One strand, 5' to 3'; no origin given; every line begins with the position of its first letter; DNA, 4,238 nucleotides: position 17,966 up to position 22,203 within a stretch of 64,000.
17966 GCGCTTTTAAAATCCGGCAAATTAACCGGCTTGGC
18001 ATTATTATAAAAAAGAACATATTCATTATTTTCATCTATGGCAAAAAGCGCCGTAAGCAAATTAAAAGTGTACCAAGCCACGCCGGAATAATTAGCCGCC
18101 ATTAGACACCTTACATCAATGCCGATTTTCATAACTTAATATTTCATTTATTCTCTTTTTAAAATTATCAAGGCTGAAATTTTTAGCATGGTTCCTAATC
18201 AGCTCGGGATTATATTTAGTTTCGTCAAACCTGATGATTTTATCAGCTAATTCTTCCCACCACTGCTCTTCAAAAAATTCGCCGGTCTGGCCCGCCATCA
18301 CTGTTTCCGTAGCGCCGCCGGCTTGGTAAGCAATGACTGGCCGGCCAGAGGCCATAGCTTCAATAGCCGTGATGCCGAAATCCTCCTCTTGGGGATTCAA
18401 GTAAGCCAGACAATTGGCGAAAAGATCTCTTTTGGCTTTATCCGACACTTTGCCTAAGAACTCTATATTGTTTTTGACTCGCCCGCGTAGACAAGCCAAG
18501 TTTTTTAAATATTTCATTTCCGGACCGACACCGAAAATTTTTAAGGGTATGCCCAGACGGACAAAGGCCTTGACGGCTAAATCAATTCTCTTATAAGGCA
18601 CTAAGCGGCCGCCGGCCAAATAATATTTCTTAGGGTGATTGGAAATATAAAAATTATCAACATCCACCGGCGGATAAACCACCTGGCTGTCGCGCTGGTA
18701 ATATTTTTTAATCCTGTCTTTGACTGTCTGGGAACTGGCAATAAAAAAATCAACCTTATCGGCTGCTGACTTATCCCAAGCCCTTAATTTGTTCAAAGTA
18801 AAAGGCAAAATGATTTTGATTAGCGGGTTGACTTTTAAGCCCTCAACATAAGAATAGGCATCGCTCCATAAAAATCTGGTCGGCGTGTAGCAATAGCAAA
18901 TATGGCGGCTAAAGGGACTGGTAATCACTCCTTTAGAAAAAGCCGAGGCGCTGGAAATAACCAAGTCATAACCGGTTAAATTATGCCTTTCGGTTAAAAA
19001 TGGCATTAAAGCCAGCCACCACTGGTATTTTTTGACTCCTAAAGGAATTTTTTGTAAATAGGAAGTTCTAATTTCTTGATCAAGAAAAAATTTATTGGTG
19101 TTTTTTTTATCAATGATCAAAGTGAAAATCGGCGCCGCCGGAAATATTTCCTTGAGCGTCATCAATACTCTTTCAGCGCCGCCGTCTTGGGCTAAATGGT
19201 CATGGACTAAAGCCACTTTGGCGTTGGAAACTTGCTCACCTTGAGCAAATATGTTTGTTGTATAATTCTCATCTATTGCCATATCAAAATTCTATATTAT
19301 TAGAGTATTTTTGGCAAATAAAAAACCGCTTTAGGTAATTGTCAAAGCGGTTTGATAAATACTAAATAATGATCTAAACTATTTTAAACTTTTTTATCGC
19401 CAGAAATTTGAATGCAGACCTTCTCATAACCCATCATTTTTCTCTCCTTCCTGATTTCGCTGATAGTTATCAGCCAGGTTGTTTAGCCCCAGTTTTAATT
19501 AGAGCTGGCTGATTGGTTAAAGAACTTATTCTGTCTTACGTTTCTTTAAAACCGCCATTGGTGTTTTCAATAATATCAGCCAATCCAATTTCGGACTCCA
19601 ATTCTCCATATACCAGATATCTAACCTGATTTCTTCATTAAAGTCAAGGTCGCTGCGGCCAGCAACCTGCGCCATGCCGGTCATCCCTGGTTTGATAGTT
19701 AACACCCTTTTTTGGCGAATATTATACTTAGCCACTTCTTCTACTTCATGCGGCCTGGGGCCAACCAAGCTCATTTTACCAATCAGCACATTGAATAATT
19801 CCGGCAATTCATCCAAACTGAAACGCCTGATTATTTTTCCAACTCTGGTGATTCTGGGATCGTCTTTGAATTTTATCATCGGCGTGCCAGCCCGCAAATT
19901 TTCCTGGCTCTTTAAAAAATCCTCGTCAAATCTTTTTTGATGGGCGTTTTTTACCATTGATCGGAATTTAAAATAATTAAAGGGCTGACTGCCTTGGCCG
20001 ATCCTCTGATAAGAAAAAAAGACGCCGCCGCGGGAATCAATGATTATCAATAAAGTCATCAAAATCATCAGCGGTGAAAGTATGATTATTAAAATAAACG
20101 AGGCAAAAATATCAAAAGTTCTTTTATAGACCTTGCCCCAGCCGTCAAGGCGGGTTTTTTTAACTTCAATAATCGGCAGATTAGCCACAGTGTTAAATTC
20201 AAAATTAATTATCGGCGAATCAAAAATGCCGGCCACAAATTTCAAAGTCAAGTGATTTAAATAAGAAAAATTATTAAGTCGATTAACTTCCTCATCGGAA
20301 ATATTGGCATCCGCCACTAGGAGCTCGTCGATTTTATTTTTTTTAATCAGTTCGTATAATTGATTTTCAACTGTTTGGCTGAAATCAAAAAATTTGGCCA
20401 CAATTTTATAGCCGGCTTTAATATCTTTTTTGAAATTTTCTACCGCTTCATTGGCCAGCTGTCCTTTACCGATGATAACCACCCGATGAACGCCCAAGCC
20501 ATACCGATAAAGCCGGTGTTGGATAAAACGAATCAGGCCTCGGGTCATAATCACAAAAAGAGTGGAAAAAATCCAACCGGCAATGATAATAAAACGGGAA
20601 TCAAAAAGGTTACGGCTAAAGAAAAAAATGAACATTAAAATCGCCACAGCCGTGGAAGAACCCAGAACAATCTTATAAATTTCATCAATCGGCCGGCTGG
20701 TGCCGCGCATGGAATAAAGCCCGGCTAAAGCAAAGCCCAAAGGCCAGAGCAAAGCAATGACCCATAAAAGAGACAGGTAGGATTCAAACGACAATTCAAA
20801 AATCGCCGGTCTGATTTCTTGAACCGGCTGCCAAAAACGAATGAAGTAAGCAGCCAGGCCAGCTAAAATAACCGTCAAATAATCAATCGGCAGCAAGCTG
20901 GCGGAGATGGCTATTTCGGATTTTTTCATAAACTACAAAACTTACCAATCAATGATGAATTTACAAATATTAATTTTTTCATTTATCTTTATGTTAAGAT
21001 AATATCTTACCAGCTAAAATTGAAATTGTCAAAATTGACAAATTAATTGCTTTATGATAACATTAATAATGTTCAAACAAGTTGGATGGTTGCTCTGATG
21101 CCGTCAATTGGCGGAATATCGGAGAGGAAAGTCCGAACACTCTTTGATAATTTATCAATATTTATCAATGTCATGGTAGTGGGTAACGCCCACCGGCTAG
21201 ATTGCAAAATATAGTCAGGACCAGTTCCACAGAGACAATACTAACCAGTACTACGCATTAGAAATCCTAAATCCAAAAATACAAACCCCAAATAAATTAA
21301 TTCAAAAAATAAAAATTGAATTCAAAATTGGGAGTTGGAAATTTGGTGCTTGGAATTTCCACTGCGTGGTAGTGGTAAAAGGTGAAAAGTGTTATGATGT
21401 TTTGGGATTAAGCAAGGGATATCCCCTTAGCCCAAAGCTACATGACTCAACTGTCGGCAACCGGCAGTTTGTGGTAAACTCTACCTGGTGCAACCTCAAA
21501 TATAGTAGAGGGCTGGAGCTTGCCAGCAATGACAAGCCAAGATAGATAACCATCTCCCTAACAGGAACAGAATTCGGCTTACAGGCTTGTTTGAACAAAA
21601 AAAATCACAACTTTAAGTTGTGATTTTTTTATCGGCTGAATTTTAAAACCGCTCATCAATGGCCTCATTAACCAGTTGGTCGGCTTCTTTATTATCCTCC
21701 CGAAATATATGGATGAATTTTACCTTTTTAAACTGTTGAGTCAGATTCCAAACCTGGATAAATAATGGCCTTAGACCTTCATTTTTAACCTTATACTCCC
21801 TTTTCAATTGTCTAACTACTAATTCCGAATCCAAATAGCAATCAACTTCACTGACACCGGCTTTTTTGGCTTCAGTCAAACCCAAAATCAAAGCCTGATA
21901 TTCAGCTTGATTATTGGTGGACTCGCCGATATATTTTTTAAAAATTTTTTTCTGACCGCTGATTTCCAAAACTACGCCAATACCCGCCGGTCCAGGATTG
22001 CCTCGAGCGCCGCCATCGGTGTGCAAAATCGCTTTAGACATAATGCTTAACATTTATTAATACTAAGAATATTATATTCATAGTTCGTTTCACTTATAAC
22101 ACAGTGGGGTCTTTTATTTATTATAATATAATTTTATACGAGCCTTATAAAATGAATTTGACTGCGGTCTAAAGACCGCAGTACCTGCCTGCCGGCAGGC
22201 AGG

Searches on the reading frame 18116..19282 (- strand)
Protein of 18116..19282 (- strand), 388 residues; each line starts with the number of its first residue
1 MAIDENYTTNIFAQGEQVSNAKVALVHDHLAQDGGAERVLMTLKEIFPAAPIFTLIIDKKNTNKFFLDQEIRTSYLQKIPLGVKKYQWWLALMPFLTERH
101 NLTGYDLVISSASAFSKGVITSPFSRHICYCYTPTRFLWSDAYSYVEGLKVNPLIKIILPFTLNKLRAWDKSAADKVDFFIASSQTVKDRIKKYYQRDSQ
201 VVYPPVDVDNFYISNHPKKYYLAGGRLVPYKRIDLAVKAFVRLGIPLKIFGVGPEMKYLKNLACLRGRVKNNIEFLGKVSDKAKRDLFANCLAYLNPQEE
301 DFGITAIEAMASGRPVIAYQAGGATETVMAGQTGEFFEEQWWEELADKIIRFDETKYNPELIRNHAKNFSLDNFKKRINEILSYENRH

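Call 55: search_protein_families(library=pfam, proteins=[window:18116-19282:-], max_evalue=0.0001)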
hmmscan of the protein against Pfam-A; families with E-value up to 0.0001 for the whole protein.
window:18116-19282:- (388 aa): 3 families
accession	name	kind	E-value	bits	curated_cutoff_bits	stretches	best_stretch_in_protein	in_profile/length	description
PF00534.26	Glycos_transf_1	-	2.5e-27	95.9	26.4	1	214-356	11-159/172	Glycosyl transferases group 1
PF13692.12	Glyco_trans_1_4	-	1e-20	74.9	27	1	222-351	5-138/142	Glycosyl transferases group 1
PF13439.12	Glyco_transf_4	-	1.2e-05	25.8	28.5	1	34-209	2-169/170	Glycosyltransferase Family 4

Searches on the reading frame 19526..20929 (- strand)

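Call 55: search_protein_families(library=pfam, proteins=[window:19526-20929:-], max_evalue=0.0001)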
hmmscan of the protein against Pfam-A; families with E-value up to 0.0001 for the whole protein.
window:19526-20929:- (467 aa): 2 families
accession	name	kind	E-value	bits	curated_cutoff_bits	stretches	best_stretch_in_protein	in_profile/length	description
PF02397.22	Bac_transf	-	8.9e-63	211.5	27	1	269-462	1-179/179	Bacterial sugar transferase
PF13727.12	CoA_binding_3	-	1.2e-09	38.8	25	1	68-206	2-148/175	CoA-binding domain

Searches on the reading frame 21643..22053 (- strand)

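Call 55: search_protein_families(library=pfam, proteins=[window:21643-22053:-], max_evalue=0.0001)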
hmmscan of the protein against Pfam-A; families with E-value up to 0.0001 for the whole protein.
window:21643-22053:- (136 aa): 2 families
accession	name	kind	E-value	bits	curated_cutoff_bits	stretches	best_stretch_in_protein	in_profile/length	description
PF13456.12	RVT_3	-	4.9e-24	85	21.6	1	12-131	2-123/123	Reverse transcriptase-like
PF00075.30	RNase_H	-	9.6e-14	52.2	25.8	1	7-132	3-140/141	RNase H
